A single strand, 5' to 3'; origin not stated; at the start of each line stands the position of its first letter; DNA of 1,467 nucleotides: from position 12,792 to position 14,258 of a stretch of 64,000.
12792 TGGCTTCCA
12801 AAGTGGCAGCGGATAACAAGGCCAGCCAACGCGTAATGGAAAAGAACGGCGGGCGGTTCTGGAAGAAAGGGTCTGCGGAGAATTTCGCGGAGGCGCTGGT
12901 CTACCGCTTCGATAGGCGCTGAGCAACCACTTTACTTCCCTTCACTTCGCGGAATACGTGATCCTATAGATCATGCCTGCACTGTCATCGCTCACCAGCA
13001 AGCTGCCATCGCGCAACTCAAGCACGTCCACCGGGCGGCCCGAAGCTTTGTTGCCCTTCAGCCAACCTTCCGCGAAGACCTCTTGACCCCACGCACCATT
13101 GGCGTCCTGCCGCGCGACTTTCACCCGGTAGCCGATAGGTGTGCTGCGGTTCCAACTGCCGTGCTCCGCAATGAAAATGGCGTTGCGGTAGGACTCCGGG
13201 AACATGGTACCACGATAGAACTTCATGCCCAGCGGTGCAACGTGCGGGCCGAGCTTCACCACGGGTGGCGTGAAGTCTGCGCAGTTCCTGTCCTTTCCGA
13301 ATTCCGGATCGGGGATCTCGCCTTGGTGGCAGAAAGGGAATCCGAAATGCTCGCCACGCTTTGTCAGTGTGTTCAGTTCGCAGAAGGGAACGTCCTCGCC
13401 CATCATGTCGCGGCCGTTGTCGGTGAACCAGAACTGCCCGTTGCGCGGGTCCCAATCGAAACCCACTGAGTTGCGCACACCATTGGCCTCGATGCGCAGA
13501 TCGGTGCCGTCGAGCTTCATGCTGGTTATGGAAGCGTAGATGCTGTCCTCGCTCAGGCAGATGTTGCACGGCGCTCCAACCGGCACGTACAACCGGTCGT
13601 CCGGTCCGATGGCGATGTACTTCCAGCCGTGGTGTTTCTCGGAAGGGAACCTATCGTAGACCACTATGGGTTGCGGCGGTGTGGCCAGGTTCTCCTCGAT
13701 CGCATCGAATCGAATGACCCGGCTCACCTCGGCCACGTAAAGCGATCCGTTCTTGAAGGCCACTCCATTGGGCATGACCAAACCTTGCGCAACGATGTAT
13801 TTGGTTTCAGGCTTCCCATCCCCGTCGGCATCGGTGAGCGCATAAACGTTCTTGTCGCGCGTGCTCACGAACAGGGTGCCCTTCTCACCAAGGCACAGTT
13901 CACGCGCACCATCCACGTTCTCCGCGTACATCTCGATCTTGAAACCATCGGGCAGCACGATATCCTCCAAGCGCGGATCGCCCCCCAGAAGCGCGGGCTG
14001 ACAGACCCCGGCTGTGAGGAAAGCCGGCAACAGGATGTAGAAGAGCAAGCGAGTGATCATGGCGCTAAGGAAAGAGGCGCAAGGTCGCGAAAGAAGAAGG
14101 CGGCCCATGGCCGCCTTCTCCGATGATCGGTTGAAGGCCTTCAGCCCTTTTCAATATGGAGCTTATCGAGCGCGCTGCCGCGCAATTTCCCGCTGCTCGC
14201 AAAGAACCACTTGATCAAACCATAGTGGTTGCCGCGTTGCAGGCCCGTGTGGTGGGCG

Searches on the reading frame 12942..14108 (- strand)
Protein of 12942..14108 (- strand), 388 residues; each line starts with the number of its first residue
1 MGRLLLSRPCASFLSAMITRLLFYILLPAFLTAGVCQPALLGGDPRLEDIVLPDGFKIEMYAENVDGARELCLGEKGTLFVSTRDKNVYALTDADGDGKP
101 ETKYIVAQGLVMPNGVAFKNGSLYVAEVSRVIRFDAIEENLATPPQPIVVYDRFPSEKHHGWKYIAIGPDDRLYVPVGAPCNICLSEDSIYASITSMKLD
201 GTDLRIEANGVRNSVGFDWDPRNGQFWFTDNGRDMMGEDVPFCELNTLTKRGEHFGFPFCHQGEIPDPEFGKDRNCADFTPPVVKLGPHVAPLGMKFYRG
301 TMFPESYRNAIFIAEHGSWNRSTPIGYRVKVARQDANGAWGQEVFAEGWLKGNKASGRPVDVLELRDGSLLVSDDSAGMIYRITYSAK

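Call 19: search_protein_families(library=pfam, proteins=[window:12942-14108:-], max_evalue=0.001)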
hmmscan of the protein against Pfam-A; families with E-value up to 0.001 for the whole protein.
window:12942-14108:- (388 aa): 3 families
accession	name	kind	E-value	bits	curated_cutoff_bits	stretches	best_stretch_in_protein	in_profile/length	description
PF07995.17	GSDH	-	1.5e-12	47.9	25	1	202-314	171-276/332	Glucose / Sorbosone dehydrogenase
PF23500.1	DUF7133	-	5.2e-10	39.6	27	1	49-316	8-292/385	Domain of unknown function (DUF7133)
PF22807.2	TrAA12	-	0.00054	18.8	30.9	0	277-332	269-317/463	TrAA12-like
